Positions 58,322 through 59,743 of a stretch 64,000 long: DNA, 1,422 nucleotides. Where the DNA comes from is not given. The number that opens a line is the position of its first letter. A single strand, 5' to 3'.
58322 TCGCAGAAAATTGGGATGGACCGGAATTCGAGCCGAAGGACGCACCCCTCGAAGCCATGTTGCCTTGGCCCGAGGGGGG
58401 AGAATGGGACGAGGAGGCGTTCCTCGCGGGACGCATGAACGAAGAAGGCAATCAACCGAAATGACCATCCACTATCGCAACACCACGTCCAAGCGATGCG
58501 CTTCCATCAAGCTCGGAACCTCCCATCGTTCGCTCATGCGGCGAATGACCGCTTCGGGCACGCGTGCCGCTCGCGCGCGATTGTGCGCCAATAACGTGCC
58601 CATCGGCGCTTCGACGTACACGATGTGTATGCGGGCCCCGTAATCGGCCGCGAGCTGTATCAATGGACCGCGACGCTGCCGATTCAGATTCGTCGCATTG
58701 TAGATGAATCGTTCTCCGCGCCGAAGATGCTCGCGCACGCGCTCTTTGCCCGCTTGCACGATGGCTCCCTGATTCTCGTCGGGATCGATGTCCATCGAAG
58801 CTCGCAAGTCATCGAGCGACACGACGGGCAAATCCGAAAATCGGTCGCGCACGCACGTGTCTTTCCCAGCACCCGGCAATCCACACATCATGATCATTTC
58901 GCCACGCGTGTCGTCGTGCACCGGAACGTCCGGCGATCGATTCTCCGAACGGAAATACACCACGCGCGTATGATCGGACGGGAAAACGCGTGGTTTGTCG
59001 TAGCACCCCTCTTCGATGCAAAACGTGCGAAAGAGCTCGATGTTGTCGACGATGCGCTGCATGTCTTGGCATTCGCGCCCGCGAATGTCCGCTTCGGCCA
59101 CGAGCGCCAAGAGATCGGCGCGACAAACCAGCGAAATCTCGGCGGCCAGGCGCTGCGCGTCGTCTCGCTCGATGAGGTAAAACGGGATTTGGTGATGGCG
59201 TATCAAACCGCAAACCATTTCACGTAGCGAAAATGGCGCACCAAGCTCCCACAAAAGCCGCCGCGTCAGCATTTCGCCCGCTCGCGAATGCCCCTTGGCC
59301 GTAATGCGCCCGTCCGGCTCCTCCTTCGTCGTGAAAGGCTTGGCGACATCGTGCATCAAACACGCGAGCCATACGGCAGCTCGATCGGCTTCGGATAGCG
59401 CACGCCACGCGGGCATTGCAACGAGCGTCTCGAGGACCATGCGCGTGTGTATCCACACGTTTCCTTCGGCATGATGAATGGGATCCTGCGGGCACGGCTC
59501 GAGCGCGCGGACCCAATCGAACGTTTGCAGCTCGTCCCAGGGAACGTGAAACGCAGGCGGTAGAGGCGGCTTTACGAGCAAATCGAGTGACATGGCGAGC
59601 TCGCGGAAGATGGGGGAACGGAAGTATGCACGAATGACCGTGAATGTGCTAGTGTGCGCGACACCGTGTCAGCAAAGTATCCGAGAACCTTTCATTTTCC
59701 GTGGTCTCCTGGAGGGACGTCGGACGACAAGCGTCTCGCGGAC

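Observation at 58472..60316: Divergent HD-Pnk (phosphoesterase-kinase) and RNA ligase pair: a putative RNA end-healing and sealing repair cassette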

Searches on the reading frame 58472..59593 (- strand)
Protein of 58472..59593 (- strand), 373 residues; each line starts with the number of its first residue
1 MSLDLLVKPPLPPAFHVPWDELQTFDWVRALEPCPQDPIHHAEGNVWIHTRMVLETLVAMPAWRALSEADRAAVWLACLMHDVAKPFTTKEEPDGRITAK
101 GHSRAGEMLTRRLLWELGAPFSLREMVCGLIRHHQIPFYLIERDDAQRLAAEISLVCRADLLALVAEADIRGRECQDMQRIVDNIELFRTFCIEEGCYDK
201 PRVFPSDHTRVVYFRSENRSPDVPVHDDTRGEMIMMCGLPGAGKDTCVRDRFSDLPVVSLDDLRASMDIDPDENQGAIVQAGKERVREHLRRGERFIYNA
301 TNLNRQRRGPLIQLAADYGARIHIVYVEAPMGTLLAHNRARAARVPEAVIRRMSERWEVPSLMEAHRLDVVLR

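Call 3: search_protein_families(library=pfam, proteins=[window:58472-59593:-], max_evalue=0.1)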
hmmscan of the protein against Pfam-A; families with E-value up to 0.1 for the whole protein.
window:58472-59593:- (373 aa): 3 families
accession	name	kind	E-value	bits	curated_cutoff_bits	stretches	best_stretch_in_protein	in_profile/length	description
PF13671.12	AAA_33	-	5.7e-24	85.5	27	1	233-360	1-143/143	AAA domain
PF01966.28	HD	-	1.7e-08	35.2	22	1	47-160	2-111/116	HD domain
PF08433.16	KTI12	-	2.5e-06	27.6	22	1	233-362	3-142/271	Chromatin associated protein KTI12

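Call 4: search_protein_families(library=ncbifam, proteins=[window:58472-59593:-], max_evalue=0.1)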
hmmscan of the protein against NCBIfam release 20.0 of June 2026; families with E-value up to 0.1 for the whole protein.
window:58472-59593:- (373 aa): 9 families
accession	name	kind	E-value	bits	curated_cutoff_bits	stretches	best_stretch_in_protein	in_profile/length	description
TIGR03574.1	selen_PSTK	equivalog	3e-12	46.5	290.5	1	233-361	1-136/249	L-seryl-tRNA(Sec) kinase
TIGR04075.1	bacter_Pnkp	equivalog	2.8e-09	35.7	750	1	233-355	10-135/851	polynucleotide kinase-phosphatase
TIGR02692.1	tRNA_CCA_actino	equivalog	2.6e-07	29.7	438.8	1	40-134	253-342/466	CCA tRNA nucleotidyltransferase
TIGR00277.1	HDIG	domain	1.2e-05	25.1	27.6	1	44-111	3-67/84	HDIG domain-containing metalloprotein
TIGR03575.1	selen_PSTK_euk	equivalog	0.00012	21.4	382.35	1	311-361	145-195/340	L-seryl-tRNA(Sec) kinase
NF008137.0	PRK10885.1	equivalog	0.00026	19.9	451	1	28-178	210-354/409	multifunctional CCA addition/repair protein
TIGR01663.1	PNK-3'Pase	equivalog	0.002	16.6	502.8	1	219-364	352-492/520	bifunctional polynucleotide phosphatase/kinase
NF003467.0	PRK05092.1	equivalog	0.0028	15.4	959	1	69-172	537-635/940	[protein-PII] uridylyltransferase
TIGR01596.1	cas3_HD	equivalog_domain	0.028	14.5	43.45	1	69-151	28-114/178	CRISPR-associated endonuclease Cas3''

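Call 5: search_solved_structures(query=window:58472-59593:-, max_evalue=1, show_alignments=2)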
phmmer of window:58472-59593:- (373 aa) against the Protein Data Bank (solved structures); distinct sequences matched with E-value up to 1: 13.
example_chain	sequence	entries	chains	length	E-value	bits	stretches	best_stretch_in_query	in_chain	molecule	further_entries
4jst_A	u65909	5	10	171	1.8e-08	36.9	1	233-357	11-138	Metallophosphoesterase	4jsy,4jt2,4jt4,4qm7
4gp7_A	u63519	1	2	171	1.8e-08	36.9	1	233-357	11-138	Metallophosphoesterase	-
3adb_A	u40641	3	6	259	3.9e-08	35.7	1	225-361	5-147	L-seryl-tRNA(Sec) kinase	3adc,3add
4gp6_A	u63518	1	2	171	5.2e-08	35.3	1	233-356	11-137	Metallophosphoesterase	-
3a4l_A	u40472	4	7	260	1.4e-07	33.9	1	233-361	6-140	L-seryl-tRNA(Sec) kinase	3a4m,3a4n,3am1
4mde_A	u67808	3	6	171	2.2e-07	33.3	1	233-357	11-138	Metallophosphoesterase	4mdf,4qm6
3wfo_A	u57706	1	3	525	0.00011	24.4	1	76-190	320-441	Poly A polymerase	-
3wfp_A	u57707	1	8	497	0.00012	24.3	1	76-187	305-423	Poly A polymerase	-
3wfr_E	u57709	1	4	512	0.00012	24.3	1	76-188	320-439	Poly A polymerase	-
3wfq_E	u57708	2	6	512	0.00013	24.2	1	76-186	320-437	Poly A polymerase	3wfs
1ly1_A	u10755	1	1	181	0.016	17.3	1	233-354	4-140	polynucleotide kinase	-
1ltq_A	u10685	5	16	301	0.066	15.3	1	233-354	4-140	POLYNUCLEOTIDE KINASE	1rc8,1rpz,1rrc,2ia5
1tp9_A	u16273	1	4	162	0.65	12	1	210-248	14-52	peroxiredoxin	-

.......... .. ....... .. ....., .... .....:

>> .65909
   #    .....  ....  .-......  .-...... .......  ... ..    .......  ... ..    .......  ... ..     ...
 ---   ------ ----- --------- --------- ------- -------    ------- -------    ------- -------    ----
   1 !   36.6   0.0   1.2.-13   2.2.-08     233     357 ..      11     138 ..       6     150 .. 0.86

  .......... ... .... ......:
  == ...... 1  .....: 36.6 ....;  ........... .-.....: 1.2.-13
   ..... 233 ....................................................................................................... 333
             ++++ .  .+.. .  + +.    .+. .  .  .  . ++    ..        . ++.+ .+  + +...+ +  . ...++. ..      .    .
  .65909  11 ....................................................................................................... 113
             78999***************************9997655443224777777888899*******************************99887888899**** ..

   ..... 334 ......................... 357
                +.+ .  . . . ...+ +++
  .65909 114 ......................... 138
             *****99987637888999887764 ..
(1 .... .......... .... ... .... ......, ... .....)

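Call 8: search_protein_families(library=padloc, proteins=[window:58472-59593:-], max_evalue=0.01)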
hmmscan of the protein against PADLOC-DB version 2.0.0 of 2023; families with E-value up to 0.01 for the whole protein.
window:58472-59593:- (373 aa): 1 family
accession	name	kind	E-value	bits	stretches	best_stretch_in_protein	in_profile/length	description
PDLC00940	Cas3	-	0.0073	14.5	0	69-151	28-114/178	CRISPR-associated endonuclease Cas3-HD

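Call 14: find_homologous_proteins(query=window:58472-59593:-, max_evalue=0.00001)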
Query window:58472-59593:- (373 aa): 2760 proteins with E <= 0.00001 among 8000 candidates; the best 120 are listed.
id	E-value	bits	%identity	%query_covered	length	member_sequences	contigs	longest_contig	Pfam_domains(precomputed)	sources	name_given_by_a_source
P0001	1.3e-227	773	88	100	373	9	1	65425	PF01966.29,PF13671.13,PF08433.17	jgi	-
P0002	1.4e-227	773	89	100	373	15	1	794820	PF01966.29,PF13671.13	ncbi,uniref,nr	ncbi:AAA family ATPase [Polyangium sp. 6x1]|uniref:AAA family ATPase n=1 Tax=Polyangium sp. 6x1 TaxI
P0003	3.9e-225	765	87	100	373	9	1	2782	PF01966.29,PF13671.13,PF08433.17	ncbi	-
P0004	4.2e-225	765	87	100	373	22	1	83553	PF01966.29,PF13671.13,PF08433.17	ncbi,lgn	-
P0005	1.5e-221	753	86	100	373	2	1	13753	PF01966.29,PF13671.13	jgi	-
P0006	1.0e-212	724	84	100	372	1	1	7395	PF01966.29,PF13671.13,PF08433.17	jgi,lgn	jgi:predicted kinase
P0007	1.7e-211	720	83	100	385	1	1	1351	PF01966.29,PF13671.13,PF08433.17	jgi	jgi:putative nucleotidyltransferase with HDIG domain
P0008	6.2e-210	715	82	100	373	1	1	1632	PF01966.29,PF13671.13,PF08433.17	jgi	jgi:predicted kinase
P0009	3.1e-209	712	82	100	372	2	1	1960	PF01966.29,PF13671.13,PF08433.17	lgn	-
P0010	5.0e-209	712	81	100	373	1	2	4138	PF01966.29,PF13671.13,PF08433.17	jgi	jgi:putative nucleotidyltransferase with HDIG domain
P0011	7.9e-206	701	81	99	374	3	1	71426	PF01966.29,PF13671.13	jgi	jgi:putative nucleotidyltransferase with HDIG domain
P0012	3.0e-202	689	80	100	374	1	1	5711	PF01966.29,PF13671.13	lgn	-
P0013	3.3e-200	683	79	100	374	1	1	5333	PF01966.29,PF13671.13,PF08433.17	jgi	jgi:putative nucleotidyltransferase with HDIG domain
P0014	1.6e-198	677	79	100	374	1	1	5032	PF01966.29,PF13671.13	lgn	-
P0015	2.1e-198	677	79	100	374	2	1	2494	PF01966.29,PF13671.13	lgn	-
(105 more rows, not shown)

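Call 16: search_dna_similar(query=window:58472-59593:-, collection=plasmids, mode=protein, max_rows=30, max_evalue=0.00001)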
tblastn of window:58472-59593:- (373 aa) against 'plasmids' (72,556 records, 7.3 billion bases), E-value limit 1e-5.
Records with a match: 60; places in all: 61; records where one place covers at least 80% of the query: 45.
Best place of each record, by identity: <60% 60.
By first word of the organism name: Deinococcus 18; Ralstonia 11; Pseudomonas 6; Vibrio 4; Variovorax 3; Proteus 2; Bosea 2; Arthrobacter 2; Streptomyces 2; Pseudarthrobacter 2; and 8 more.
By predicted mobility (MOB-suite, as given by PLSDB): non-mobilizable 37; mobilizable 22; conjugative 1.
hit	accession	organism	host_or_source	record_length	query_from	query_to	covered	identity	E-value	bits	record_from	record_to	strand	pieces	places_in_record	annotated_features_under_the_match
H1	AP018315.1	Sphaerospermopsis kisseleviana NIES-73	-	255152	17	372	95%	44.3%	1e-107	353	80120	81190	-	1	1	hypothetical protein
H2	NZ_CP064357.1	Miltoncostaea oceani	pure culture,marine sediment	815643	2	369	99%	42.2%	1e-73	255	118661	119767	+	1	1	AAA family ATPase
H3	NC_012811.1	Methylorubrum extorquens AM1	-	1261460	10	370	97%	42.0%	1e-73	256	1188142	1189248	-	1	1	none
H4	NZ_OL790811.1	Proteus mirabilis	-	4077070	19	365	93%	41.2%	2e-79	272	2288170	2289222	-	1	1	none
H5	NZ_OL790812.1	Proteus mirabilis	-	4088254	19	365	93%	41.2%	2e-79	272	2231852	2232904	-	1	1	none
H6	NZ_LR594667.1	Variovorax sp. SRS16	linuron-contaminated soil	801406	29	369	91%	41.7%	9e-75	259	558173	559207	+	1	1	AAA family ATPase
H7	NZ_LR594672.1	Variovorax sp. PBL-E5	linuron-contaminated soil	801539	29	369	91%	41.7%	9e-75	259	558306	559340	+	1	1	AAA family ATPase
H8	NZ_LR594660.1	Variovorax sp. PBL-H6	linuron-contaminated soil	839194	29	369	91%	41.7%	9e-75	259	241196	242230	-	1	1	AAA family ATPase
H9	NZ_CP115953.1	Ralstonia solanacearum CFBP2957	Solanum lycopersicum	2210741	34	372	91%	42.0%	1e-78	270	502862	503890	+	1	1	none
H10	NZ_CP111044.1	Chondrinema litorale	Seaweed,red alga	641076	17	368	94%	40.1%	6e-85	288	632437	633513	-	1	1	AAA family ATPase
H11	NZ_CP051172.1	Ralstonia pseudosolanacearum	Whole organism,potato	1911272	32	372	91%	41.3%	6e-80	273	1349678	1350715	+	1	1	none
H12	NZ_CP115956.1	Ralstonia pseudosolanacearum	Solanum tuberosum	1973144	32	372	91%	41.3%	6e-80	273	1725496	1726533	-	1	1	none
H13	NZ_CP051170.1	Ralstonia pseudosolanacearum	Whole organism,potato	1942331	32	372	91%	41.3%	3e-79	271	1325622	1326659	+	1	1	none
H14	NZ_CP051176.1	Ralstonia solanacearum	Whole organism,tomato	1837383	34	372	91%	41.4%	8e-76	261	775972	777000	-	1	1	none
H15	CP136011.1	Pseudomonas sp. FeN3W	cell culture,marine sediment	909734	11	372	97%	37.0%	2e-71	249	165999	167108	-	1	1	AAA family ATPase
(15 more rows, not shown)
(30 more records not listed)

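Call 20: get_annotated_region(hit=H10, flank=5000)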
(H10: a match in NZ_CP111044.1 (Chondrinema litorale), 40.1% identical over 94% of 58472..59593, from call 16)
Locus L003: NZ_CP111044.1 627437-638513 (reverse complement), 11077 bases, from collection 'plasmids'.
description: Chondrinema litorale strain WSW3-B12 plasmid unnamed2, complete sequence
organism: Chondrinema litorale (NCBI taxid 2994555)
taxonomy: Bacteria; Bacteroidota; Cytophagia; Cytophagales; Flammeovirgaceae; Chondrinema; Chondrinema litorale
host: -; source: Seaweed,red alga; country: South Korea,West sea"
typing (MOB-suite, as given by PLSDB): non-mobilizable
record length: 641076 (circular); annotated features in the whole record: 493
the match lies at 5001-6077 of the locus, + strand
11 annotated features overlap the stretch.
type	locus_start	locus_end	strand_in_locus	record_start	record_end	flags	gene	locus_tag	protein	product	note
CDS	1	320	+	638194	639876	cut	-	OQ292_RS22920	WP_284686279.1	carboxylesterase family protein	-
CDS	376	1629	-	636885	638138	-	-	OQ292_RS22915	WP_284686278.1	alpha/beta hydrolase-fold protein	-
CDS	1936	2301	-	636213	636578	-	-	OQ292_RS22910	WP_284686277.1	hypothetical protein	-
CDS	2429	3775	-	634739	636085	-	-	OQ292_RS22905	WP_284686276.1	cytochrome c peroxidase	-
CDS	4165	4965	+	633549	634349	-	-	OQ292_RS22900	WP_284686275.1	RNA ligase family protein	-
CDS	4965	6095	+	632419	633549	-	-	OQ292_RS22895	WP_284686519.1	AAA family ATPase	-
CDS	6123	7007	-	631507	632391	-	-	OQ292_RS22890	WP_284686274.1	zinc-dependent peptidase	-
CDS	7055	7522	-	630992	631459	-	-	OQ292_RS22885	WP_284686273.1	hypothetical protein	-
CDS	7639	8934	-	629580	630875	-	-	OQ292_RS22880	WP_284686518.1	WG repeat-containing protein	-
CDS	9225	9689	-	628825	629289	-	-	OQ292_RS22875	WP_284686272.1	hypothetical protein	-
CDS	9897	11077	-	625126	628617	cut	-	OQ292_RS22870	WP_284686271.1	ThuA domain-containing protein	-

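Call 47: predict_structure(alignment_id=A4)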
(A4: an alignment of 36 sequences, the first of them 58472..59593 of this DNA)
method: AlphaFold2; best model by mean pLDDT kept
length: 373 residues; sequences in the alignment: 36
mean_pLDDT: 93.1   pTM: 0.91
mean pLDDT of the five models: 93.1, 91.7, 89.8, 88.4, 87.7
residues with pLDDT >= 90: 295; 70-90: 73; 50-70: 5; < 50: 0
segments of 3 or more residues with pLDDT < 50: none
pLDDT, mean of each block of 10 residues (from residue 1): 81 85 94 90 92 97 95 98 95 89 94 93 97 97 96 96 98 93 98 97 97 92 95 96 94 95 83 77 96 96 88 95 97 92 87 91 95 94
secondary structure, 60 per line:
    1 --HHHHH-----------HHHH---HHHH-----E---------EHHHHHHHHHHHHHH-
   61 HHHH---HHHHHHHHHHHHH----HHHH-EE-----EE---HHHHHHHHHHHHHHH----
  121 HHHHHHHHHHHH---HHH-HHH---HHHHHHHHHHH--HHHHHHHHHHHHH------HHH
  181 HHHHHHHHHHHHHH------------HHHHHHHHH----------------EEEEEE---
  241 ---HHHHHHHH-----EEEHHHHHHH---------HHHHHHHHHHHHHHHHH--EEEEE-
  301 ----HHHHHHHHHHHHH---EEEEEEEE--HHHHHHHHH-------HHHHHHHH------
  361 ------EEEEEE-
elements in order: H3-7 H19-22 H26-29 H46-59 H61-64 H68-80 H85-88 H102-116 H121-132 H146-156 H159-171 H178-194 H207-215 E232-237 H244-251 E257-259 H260-266 H276-292 E295-299 H305-317 E321-328 H331-339 H347-354 E367-372

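Call 52: fold_search(model_id=the predicted structure, library=pdb)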
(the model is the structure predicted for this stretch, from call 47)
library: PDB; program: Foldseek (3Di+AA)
matches with E <= 10: 1016; with E <= 0.001: 88
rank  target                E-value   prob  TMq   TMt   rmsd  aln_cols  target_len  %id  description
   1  3u7e                  3.3e-07  1.00  0.31  0.31  17.9       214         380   19  Crystal structure of mPNKP catalytic fragment (D170A) (released 2011-12-14)
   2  3u7f_B                3.4e-07  1.00  0.32  0.31  17.9       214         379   19  Crystal structure of mPNKP catalytic fragment (D170A) bound to single-stranded DNA (TCCTCp) (released 2011-12-14)
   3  4gp6_B                3.8e-07  1.00  0.34  0.70   3.4       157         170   23  Polynucleotide kinase (released 2012-11-14)
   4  3zvn_A                3.8e-07  1.00  0.33  0.33  18.5       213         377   19  The structural basis for substrate recognition by mammalian polynucleotide kinase 3' phosphatase (released 2011-11-16)
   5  1yj5_B                6.1e-07  1.00  0.32  0.31  14.2       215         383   19  Molecular architecture of mammalian polynucleotide kinase, a DNA repair enzyme (released 2005-03-15)
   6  4jt2_B                7.2e-07  1.00  0.34  0.71   3.0       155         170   24  Structure of Clostridium thermocellum polynucleotide kinase bound to CTP (released 2013-08-28)
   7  3zvl                  1.0e-06  1.00  0.31  0.31  17.7       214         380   18  The structural basis for substrate recognition by mammalian polynucleotide kinase 3' phosphatase (released 2011-11-16)
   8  3u7g_A                1.0e-06  1.00  0.32  0.31  14.2       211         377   18  Crystal structure of mPNKP catalytic fragment (D170A) bound to single-stranded DNA (TCCTAp) (released 2011-12-14)
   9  1yj5_A                1.7e-06  1.00  0.33  0.33   6.2       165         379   23  Molecular architecture of mammalian polynucleotide kinase, a DNA repair enzyme (released 2005-03-15)
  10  4gp6_A                1.8e-06  1.00  0.34  0.71   3.1       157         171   22  Polynucleotide kinase (released 2012-11-14)
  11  4mde_A                1.9e-06  1.00  0.34  0.71   2.8       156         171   22  Structure of bacterial polynucleotide kinase product complex bound to GDP and DNA (released 2013-11-06)
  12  4gp7_A                2.0e-06  1.00  0.33  0.69   3.3       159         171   25  Polynucleotide kinase (released 2012-11-14)
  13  3u7h_B                2.0e-06  1.00  0.31  0.31   6.8       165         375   22  Crystal structure of mPNKP catalytic fragment (D170A) bound to single-stranded DNA (TCCTTp) (released 2011-12-14)
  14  4jst_A                2.4e-06  1.00  0.33  0.69   3.0       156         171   25  Structure of Clostridium thermocellum polynucleotide kinase bound to UTP (released 2013-08-28)
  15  3wfp_E                1.7e-05  1.00  0.33  0.30   4.4       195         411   22  tRNA processing enzyme (apo form 2) (released 2014-01-01)
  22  3wfo_B                3.5e-05  1.00  0.34  0.30   4.6       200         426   22  tRNA processing enzyme (apo form 1) (released 2014-01-01)
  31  3wfo_A                4.8e-05  1.00  0.33  0.30   4.4       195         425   22  tRNA processing enzyme (apo form 1) (released 2014-01-01)
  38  3wfo_C                6.5e-05  1.00  0.32  0.28   4.1       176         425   24  tRNA processing enzyme (apo form 1) (released 2014-01-01)
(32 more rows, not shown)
